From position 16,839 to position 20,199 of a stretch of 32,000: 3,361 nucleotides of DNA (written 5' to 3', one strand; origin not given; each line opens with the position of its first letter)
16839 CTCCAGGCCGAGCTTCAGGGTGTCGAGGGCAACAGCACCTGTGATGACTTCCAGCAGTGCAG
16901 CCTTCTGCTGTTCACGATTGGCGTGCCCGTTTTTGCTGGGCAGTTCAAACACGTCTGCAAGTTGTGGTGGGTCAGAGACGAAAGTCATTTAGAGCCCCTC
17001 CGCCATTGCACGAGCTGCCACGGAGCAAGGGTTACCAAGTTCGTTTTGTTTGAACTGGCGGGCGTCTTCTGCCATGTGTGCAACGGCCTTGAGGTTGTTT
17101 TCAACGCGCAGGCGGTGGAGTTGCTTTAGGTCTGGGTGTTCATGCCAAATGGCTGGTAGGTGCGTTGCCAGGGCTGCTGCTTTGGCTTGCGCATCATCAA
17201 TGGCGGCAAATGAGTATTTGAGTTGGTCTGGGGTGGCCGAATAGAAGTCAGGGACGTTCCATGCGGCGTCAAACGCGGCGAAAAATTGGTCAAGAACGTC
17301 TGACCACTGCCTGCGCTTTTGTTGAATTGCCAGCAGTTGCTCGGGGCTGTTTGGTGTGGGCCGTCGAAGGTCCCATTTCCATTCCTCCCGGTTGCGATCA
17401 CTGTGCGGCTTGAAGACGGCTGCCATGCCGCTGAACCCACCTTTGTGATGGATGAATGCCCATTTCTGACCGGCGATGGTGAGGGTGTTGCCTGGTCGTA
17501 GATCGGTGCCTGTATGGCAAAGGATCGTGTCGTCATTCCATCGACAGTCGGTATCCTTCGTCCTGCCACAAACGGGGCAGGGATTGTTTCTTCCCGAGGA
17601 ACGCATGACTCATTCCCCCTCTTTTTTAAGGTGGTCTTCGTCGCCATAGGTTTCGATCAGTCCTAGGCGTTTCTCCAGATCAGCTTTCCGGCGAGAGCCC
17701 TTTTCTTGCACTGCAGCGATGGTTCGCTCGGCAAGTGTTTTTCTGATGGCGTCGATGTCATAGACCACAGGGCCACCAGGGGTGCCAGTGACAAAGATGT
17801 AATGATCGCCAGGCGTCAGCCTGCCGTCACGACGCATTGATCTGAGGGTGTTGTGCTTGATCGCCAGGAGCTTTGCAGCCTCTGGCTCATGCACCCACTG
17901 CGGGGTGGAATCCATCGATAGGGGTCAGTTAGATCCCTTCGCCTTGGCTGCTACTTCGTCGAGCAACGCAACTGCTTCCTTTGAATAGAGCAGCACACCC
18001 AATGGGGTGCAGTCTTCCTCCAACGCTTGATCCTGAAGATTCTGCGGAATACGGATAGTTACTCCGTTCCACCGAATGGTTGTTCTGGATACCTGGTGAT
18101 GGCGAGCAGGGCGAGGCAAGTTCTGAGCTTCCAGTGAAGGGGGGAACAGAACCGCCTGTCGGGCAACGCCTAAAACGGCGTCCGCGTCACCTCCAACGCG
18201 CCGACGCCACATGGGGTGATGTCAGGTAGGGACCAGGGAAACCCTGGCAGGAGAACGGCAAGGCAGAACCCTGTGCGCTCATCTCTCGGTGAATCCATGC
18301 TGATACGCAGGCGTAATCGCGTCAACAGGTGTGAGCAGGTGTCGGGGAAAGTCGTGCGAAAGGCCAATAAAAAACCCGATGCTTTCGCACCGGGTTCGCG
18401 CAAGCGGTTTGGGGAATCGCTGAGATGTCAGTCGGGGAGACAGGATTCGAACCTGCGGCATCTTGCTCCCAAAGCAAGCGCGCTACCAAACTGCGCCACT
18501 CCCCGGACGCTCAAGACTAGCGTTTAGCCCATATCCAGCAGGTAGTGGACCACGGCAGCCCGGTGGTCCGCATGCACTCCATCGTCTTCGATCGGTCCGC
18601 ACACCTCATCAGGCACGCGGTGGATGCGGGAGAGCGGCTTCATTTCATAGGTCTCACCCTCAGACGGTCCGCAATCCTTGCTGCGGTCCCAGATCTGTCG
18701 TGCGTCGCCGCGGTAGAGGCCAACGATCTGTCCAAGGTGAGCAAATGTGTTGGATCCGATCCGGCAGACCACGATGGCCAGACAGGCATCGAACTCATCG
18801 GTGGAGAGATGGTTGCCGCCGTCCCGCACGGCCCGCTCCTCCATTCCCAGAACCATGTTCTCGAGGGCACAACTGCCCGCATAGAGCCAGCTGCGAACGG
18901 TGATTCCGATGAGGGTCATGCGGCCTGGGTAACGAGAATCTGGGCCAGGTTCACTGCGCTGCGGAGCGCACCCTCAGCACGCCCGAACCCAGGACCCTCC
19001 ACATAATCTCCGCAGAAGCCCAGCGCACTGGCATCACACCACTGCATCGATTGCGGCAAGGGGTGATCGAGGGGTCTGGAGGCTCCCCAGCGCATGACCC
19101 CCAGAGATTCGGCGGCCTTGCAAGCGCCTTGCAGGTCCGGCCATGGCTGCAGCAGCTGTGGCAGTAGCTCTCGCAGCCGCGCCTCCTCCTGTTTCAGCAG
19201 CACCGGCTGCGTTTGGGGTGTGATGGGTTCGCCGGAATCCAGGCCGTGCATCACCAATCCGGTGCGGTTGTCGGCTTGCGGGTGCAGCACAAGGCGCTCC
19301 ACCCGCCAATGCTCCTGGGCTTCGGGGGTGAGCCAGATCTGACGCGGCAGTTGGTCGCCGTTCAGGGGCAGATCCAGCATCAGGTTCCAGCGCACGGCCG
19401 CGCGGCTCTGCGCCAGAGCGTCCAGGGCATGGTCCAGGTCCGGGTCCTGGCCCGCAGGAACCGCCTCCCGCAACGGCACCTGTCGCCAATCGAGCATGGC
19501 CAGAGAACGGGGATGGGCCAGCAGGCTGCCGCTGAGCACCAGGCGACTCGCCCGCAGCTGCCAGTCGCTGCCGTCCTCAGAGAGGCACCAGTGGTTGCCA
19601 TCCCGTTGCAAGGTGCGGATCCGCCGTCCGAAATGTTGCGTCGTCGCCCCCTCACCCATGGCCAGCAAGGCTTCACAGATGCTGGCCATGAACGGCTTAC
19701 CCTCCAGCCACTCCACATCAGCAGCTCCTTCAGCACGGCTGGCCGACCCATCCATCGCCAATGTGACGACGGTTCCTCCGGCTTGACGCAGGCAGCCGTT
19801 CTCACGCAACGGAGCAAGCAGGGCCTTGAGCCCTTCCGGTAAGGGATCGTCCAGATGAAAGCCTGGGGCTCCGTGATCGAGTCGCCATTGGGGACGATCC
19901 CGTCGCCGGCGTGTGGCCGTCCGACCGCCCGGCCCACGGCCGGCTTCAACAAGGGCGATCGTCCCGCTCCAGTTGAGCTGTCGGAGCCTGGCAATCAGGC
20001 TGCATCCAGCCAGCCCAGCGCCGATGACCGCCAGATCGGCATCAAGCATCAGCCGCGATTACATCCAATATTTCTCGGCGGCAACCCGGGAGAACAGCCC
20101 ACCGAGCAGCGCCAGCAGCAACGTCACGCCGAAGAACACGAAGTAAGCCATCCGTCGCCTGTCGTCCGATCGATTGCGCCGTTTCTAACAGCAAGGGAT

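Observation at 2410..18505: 16-kb integrative element in tRNA-Pro(UGG) with a satellite-like or tycheposon-like backbone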

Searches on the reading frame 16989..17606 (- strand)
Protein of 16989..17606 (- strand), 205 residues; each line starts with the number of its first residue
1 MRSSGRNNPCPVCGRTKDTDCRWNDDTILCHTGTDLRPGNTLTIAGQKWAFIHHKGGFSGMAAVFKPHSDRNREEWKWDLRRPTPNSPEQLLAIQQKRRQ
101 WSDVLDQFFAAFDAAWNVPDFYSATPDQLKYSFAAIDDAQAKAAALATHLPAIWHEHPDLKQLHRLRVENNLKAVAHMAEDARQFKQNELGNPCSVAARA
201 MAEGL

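Call 5: search_protein_families(library=pfam, proteins=[window:16989-17606:-], max_evalue=0.01)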
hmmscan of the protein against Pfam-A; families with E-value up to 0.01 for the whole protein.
window:16989-17606:- (205 aa): 1 family
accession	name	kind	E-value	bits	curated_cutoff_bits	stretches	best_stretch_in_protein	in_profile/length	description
PF16535.10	T3SSipB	-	0.0071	17.1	31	1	97-183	37-123/155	Type III cell invasion protein SipB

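Call 6: search_protein_families(library=phrogs, proteins=[window:16989-17606:-], max_evalue=0.01)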
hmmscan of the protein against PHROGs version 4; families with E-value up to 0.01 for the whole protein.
window:16989-17606:- (205 aa): 0 families

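Call 36: search_protein_families(library=pfam, proteins=[window:16989-17606:-], max_evalue=1)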
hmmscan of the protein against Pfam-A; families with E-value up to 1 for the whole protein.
window:16989-17606:- (205 aa): 2 families
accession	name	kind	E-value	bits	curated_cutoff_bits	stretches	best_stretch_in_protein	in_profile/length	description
PF16535.10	T3SSipB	-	0.0071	17.1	31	1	97-183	37-123/155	Type III cell invasion protein SipB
PF09392.15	T3SS_needle_F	-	0.099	13.3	29.4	1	81-105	24-50/71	Type III secretion needle MxiH, YscF, SsaG, EprI, PscF, EscF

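Call 76: search_protein_representatives(protein=window:16989-17606:-)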
Query: 205 residues. Proteins with E-value up to 0.001 (for the whole library): 239; up to 1e-10: 74; up to 1e-30: 8. The best 150 are listed.
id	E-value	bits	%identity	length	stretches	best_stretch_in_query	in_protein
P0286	2.2e-81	289.3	61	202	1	1-205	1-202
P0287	2.1e-47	178.3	49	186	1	1-192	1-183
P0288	1.1e-42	162.9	47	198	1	3-192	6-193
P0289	8.2e-39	150.2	45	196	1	1-195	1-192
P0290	1.3e-36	142.9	88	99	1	1-69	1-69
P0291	6.6e-36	140.7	39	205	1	3-190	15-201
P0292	4.0e-33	131.6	38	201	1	3-191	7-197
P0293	5.5e-32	127.9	39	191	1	5-191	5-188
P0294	2.0e-30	122.8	42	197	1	3-192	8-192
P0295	1.1e-29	120.3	39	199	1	1-192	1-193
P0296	7.3e-29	117.6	51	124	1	61-181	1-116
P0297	2.7e-28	115.8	39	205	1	1-199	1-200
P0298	7.4e-27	111.1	39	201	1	2-192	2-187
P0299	1.3e-26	110.3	51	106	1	101-201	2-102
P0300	7.4e-26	107.8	40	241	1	4-191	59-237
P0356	4.7e-11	59.4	44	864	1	4-74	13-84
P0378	1.4e-08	51.4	47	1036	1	4-86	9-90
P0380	1.8e-08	51.0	30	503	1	2-194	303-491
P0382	1.9e-08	51.0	46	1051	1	5-78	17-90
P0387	3.0e-08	50.3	56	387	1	2-40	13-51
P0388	3.2e-08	50.2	50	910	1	4-81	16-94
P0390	6.6e-08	49.2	48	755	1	3-71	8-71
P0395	1.1e-07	48.5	51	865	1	1-88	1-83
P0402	2.4e-07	47.3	46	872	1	4-71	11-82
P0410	4.8e-07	46.3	62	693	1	3-39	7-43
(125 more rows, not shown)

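Call 77: search_protein_families(library=pfam, proteins=[P0356, P0378, P0382, P0388, P0390, P0395, P0402, P0410, P0380, P0387], max_evalue=0.001)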
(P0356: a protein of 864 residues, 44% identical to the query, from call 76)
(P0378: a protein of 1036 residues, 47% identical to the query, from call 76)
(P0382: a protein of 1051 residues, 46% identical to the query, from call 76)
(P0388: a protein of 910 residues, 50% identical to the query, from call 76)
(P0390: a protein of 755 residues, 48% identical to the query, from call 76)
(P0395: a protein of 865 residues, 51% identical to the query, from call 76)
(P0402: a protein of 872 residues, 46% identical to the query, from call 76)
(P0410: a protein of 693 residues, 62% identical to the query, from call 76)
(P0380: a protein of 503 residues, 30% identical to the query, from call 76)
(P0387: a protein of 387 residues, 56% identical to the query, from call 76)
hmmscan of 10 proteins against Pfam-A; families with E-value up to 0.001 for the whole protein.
P0356 (864 aa): 1 family
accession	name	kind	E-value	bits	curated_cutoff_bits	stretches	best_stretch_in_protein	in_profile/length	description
PF05272.17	VapE-like_dom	-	2e-49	168.4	25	1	412-612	15-216/217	Virulence-associated protein E-like domain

P0378 (1036 aa): 2 families
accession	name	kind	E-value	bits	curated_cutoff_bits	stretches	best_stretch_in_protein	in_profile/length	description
PF19263.5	DUF5906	-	3.1e-10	41.1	27.6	1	467-575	1-108/114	Family of unknown function (DUF5906)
PF08706.16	D5_N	-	0.00032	21.5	22.4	0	299-428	52-138/145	D5 N terminal like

P0382 (1051 aa): 1 family
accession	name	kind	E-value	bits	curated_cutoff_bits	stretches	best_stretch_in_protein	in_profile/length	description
PF13148.11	DUF3987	-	6.3e-52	177.4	27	1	387-717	10-363/364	Protein of unknown function (DUF3987)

P0388 (910 aa): 0 families

P0390 (755 aa): 2 families
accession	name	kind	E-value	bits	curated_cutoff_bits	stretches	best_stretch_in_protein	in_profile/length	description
PF13481.12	AAA_25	-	6.1e-10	39.5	27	1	348-501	22-173/195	AAA domain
PF06745.19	ATPase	-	1.4e-05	25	26.6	1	345-503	5-153/231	KaiC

P0395 (865 aa): 2 families
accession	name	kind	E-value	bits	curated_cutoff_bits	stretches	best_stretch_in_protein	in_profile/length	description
PF13148.11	DUF3987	-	2.2e-33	116.4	27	1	405-738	8-358/364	Protein of unknown function (DUF3987)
PF13155.12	Toprim_2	-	0.00038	21.2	22.1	0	205-245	35-74/88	Toprim-like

P0402 (872 aa): 0 families

P0410 (693 aa): 1 family
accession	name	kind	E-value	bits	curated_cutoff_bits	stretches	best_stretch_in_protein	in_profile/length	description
PF13481.12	AAA_25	-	8.5e-31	107.5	27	1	334-507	6-194/195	AAA domain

P0380 (503 aa): 0 families

P0387 (387 aa): 0 families

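Call 80: search_solved_structures(query=A5, max_evalue=10)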
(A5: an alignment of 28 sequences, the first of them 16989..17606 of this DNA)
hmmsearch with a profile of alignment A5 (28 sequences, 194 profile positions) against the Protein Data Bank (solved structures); distinct sequences matched with E-value up to 10: 106 (the best 60 are shown).
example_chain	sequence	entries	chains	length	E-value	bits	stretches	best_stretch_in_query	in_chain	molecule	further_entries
9cuy_c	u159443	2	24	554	0.05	16.7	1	129-185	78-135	Short tail fiber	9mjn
3tul_A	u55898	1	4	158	0.056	16.6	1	92-179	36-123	Cell invasion protein sipB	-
9y5h_B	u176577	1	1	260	0.069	16.3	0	102-189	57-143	sc-t-SNARE-diff-#3.3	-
1br0_A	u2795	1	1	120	0.073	16.2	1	95-164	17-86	PROTEIN (SYNTAXIN 1-A)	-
1ez3_A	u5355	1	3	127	0.088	15.9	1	95-164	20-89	SYNTAXIN-1A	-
4c7n_B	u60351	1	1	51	0.096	15.8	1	131-171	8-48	SYNTHETIC ALPHA-HELIX, IM10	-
9c7z_A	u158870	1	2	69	0.1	15.7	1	99-157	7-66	HALC3_919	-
3uq3_A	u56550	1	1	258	0.13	15.3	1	94-189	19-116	Heat shock protein STI1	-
5j2l_B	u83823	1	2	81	0.17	15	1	92-152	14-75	protein design 2L4HC2_11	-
2ch7_A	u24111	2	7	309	0.19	14.8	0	92-184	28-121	METHYL-ACCEPTING CHEMOTAXIS PROTEIN | Methyl-accepting chemotaxis protein 2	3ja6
7xsj_B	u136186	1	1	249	0.2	14.8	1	96-163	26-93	Syntaxin-1A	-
6mdm_I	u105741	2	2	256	0.2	14.8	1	96-163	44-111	Syntaxin-1A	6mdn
3ja6_H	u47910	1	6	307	0.2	14.8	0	92-184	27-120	Methyl-accepting chemotaxis protein 2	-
6ip1_B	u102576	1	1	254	0.21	14.7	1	96-163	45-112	Syntaxin-1A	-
8gjg_A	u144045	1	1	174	0.22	14.6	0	129-184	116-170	gluc_A04_0005 Binder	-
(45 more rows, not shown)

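Call 81: search_protein_families(library=pfam, alignment_id=A5, max_evalue=1)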
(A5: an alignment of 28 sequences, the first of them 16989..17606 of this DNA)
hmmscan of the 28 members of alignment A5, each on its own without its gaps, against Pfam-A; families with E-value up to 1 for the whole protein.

A. member 1, window:16989-17606:- (205 aa): 2 families
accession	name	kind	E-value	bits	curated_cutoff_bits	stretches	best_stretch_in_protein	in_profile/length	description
PF16535.10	T3SSipB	-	0.0071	17.1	31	1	97-183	37-123/155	Type III cell invasion protein SipB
PF09392.15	T3SS_needle_F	-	0.099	13.3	29.4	1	81-105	24-50/71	Type III secretion needle MxiH, YscF, SsaG, EprI, PscF, EscF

B. families by the number of members that match (of 28 scanned): 26 families (the first 25 are shown)
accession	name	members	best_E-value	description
PF19944.4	DUF6406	4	0.0088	Family of unknown function (DUF6406)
PF08273.17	Zn_Ribbon_Prim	3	0.067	Zinc-binding domain of primase-helicase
PF16535.10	T3SSipB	2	0.0071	Type III cell invasion protein SipB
PF24460.1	DUF7575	2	0.13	Domain of unknown function (DUF7575)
PF13913.12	zf-C2HC_2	2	0.17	zinc-finger of a C2HC-type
PF11898.13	DUF3418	1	0.0073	Domain of unknown function (DUF3418)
PF03398.19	Ist1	1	0.0096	Regulator of Vps4 activity in the MVB pathway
PF04344.18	CheZ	1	0.0098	Chemotaxis phosphatase, CheZ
PF04108.17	ATG17_like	1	0.029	Autophagy protein ATG17-like domain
PF19730.4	DUF6221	1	0.03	Family of unknown function (DUF6221)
PF07631.16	PSD4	1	0.031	Protein of unknown function (DUF1592)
PF05354.17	Phage_attach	1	0.032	Phage Head-Tail Attachment protein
PF24149.1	K1-lyase_Rider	1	0.032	K1 capsule-specific polysaccharide lyase, Rider domain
PF11871.13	DUF3391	1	0.043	Domain of unknown function (DUF3391)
PF02185.22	HR1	1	0.044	Hr1 repeat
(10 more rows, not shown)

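Call 88: search_protein_families(library=ncbifam, proteins=[window:16989-17606:-], max_evalue=0.001)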
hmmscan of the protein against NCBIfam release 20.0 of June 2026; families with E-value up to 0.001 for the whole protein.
window:16989-17606:- (205 aa): 0 families

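Call 89: search_protein_families(library=padloc, proteins=[window:16989-17606:-], max_evalue=0.001)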
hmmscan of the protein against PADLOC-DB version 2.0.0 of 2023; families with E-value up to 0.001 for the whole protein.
window:16989-17606:- (205 aa): 0 families

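Call 122: predict_structure(protein=window:16989-17606:-)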
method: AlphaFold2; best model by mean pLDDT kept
length: 205 residues; sequences in the alignment: 1
mean_pLDDT: 61.9   pTM: 0.58
mean pLDDT of the five models: 61.9, 61.5, 54.3, 52.9, 48.1
residues with pLDDT >= 90: 9; 70-90: 85; 50-70: 33; < 50: 78
segments of 3 or more residues with pLDDT < 50: 1-8, 10-15, 17-19, 21-67, 192-205
pLDDT, mean of each block of 10 residues (from residue 1): 42 48 41 33 27 34 49 67 67 78 86 79 72 88 90 78 74 81 71 44 41
secondary structure, 60 per line:
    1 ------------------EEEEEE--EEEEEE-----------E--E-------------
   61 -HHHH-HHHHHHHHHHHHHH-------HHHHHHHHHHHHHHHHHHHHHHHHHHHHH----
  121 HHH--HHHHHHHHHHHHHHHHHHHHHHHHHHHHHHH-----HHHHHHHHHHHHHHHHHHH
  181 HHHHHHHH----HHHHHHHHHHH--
elements in order: E19-24 E27-32 H62-65 H67-80 H88-116 H126-156 H162-188 H193-203

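Call 125: fold_search(model_id=the predicted structure, library=pdb)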
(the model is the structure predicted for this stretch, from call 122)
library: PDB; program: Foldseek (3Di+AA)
matches with E <= 10: 631; with E <= 0.001: 0
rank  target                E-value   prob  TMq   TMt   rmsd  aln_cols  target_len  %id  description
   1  2lqg_MODEL_1_A        5.6e-02  0.80  0.25  0.34   8.0       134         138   11  Solution Structure of the R4 domain of talin (released 2013-02-13)
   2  9teo_A                2.2e-01  0.15  0.19  0.10  19.6       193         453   14  PhiC31 excisive synapse: P'-bound subregion (released 2026-02-11)
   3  5j5k                  2.5e-01  0.20  0.18  0.22  10.3       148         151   15  CRYSTAL STRUCTURE OF AFMP4P IN COMPLEX WITH PALMITIC ACID (released 2017-04-05)
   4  5j5l                  2.7e-01  0.20  0.19  0.22  10.2       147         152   14  CRYSTAL STRUCTURE OF AFMP4P IN COMPLEX WITH ARACHIDONIC ACID (released 2017-04-05)
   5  4oyd_B                3.9e-01  0.12  0.14  0.21  19.6       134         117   14  Crystal structure of a computationally designed inhibitor of an Epstein-Barr viral Bcl-2 protein (released 2014-07-09)
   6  8j7x_A                4.1e-01  0.44  0.22  0.16  10.9       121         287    8  Cryo-EM structure of hZnT7DeltaHis-loop-Fab complex in zinc-unbound state, determined in outward-facing conformation (released 2023-09-20)
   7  9ibl_A                4.1e-01  0.12  0.20  0.10  18.8       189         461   14  PhiC31 integrative synapse: attB x attP with an S12A integrase variant (released 2026-02-11)
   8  9div_F                4.6e-01  0.33  0.23  0.31  10.5       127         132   16  The crystal structure of de novo designed ChuA binding protein C8 (released 2025-05-21)
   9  3umh                  4.9e-01  0.25  0.24  0.26  17.6       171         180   13  X-ray structure of the E2 domain of the human amyloid precursor protein (APP) in complex with cadmium (released 2012-01-25)
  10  5ffc_B                5.2e-01  0.23  0.22  0.32  18.3       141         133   11  CopM in the Cu(II)-bound form (released 2016-09-07)
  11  9div_B                5.2e-01  0.18  0.20  0.27  10.0       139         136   13  The crystal structure of de novo designed ChuA binding protein C8 (released 2025-05-21)
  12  9teh_A                5.2e-01  0.12  0.21  0.10  19.4       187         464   15  PhiC31 excisive synapse; attL x attL with an integraseS12A-RDF protein fusion (released 2026-02-11)
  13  3umk                  5.5e-01  0.25  0.24  0.26  17.6       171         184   12  X-ray structure of the E2 domain of the human amyloid precursor protein (APP) in complex with copper (released 2012-01-25)
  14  9bxp_A                6.1e-01  0.21  0.24  0.30  19.4       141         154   14  Nanoparticle Crystal Structure of a Thermostabilized Mutant of an As-Isolated FtnA (Ferritin) from Pseudomonas aerugin (released 2025-11-26)
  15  9div_A                6.1e-01  0.18  0.21  0.28   9.8       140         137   14  The crystal structure of de novo designed ChuA binding protein C8 (released 2025-05-21)
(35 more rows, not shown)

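Call 128: search_dna_similar(query=window:16989-17606:-, collection=phages, mode=protein, max_evalue=0.001, max_rows=10)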
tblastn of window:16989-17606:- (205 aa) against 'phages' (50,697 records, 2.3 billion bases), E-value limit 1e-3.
No match.

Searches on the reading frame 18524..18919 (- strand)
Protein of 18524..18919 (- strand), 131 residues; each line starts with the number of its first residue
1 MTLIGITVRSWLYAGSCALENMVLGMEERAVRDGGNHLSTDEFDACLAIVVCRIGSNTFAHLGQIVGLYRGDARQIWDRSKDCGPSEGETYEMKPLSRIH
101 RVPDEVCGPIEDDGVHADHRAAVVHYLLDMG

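Call 11: search_protein_families(library=pfam, proteins=[window:18524-18919:-], max_evalue=0.01)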
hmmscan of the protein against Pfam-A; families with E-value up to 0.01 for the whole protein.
window:18524-18919:- (131 aa): 0 families

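Call 22: find_encoding_contigs(protein=window:18524-18919:-, flank=2500, max_places=10)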
Protein window:18524-18919:- (131 aa): 23 contigs read that carry it; 2 places shown.
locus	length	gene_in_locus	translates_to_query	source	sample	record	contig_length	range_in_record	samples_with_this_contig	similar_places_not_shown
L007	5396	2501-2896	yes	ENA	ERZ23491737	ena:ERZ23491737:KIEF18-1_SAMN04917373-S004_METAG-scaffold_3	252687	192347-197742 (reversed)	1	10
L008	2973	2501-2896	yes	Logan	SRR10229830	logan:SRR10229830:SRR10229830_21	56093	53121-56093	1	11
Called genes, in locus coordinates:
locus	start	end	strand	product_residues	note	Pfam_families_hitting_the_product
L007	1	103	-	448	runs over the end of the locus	PF01134:GIDA, PF01262:AlaDh_PNT_C (faint)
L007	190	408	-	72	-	PF06298:PsbY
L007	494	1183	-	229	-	PF14602:Hexapep_2 (faint), PF00132:Hexapep (weak)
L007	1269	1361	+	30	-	-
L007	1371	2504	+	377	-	PF13450:NAD_binding_8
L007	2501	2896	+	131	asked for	-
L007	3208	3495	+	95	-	-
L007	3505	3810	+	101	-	-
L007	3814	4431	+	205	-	-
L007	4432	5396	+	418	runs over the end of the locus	PF13481:AAA_25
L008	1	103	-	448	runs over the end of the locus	PF01134:GIDA, PF01262:AlaDh_PNT_C (faint)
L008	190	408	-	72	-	PF06298:PsbY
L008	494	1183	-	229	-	PF14602:Hexapep_2 (faint), PF00132:Hexapep (weak)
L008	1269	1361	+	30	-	-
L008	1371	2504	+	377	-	PF13450:NAD_binding_8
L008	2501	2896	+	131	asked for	-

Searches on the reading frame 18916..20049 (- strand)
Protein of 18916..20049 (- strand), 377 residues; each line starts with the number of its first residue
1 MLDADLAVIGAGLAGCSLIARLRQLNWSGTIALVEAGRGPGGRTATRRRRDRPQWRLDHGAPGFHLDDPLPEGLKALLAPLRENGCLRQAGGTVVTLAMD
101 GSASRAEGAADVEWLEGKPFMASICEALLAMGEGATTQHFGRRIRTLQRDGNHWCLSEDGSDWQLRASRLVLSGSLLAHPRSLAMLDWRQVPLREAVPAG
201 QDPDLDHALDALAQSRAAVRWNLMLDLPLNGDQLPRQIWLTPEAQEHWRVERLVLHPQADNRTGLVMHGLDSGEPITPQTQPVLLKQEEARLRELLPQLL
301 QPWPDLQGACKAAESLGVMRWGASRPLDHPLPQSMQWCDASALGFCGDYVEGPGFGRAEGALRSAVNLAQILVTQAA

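Call 11: search_protein_families(library=pfam, proteins=[window:18916-20049:-], max_evalue=0.01)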
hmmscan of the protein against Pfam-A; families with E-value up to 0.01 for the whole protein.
window:18916-20049:- (377 aa): 5 families
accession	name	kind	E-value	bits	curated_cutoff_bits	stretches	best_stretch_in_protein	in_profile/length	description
PF13450.12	NAD_binding_8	-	2.4e-10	41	21.9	1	8-66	1-54/68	NAD(P)-binding Rossmann-like domain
PF13454.12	NAD_binding_9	-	0.00078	19.9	21.8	1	7-172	1-150/155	FAD-NAD(P)-binding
PF07992.20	Pyr_redox_2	-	0.0029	17.5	26.1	1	5-40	2-36/291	Pyridine nucleotide-disulphide oxidoreductase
PF01266.30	DAO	-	0.0038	17.2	27.9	0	5-46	1-41/353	FAD dependent oxidoreductase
PF05834.18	Lycopene_cycl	-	0.0046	16.5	23.4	1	5-40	1-36/380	Lycopene cyclase protein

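Call 19: find_related_loci(query=window:18916-20049:-, collection=genome_contigs, flank=10000)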
Query window:18916-20049:- (377 aa) in genome_contigs; peptide patterns used: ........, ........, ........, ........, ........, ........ (x = any residue, [..] = any of these).
74 stretches matched a pattern; 2 encode a relative of the query (tblastn E <= 1e-3); 2 distinct loci.
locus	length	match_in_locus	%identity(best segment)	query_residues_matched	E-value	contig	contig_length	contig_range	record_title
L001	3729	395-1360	28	5-369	2e-7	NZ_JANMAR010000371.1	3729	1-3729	MAG: Deinococcus sp. isolate OTE_1_metabat_65_sub OTE_1_k141_2302227, whole genome shotgun sequence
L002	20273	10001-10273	32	144-257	3e-5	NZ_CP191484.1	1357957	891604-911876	Dyella sp. 20L07 chromosome 2, complete sequence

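Call 20: find_encoding_contigs(protein=window:18916-20049:-, flank=10000, max_places=10)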
Protein window:18916-20049:- (377 aa): 23 contigs read that carry it; 2 places shown.
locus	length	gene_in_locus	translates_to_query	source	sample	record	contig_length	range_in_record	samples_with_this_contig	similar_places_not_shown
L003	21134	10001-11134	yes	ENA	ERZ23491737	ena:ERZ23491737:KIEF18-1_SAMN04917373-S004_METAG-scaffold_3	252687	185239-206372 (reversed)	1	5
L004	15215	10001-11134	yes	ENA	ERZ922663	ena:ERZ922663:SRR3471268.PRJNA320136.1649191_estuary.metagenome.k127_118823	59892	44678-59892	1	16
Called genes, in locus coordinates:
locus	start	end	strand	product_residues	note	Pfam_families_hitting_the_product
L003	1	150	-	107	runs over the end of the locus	PF10674:Ycf54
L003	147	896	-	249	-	PF03740:PdxJ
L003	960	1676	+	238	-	PF01553:Acyltransferase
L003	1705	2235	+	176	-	-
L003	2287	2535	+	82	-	PF01722:BolA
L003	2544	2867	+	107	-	PF00462:Glutaredoxin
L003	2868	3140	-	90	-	PF20547:DUF6761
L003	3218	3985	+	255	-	PF00072:Response_reg, PF00486:Trans_reg_C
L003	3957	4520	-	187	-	-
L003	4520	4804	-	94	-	-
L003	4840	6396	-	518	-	PF01266:DAO, PF01593:Amino_oxidase, PF13450:NAD_binding_8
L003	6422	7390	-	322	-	PF01545:Cation_efflux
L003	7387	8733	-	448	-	PF01134:GIDA, PF01262:AlaDh_PNT_C (faint)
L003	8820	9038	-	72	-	PF06298:PsbY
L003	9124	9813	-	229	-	PF14602:Hexapep_2 (faint), PF00132:Hexapep (weak)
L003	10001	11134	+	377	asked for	PF13450:NAD_binding_8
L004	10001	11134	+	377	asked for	PF13450:NAD_binding_8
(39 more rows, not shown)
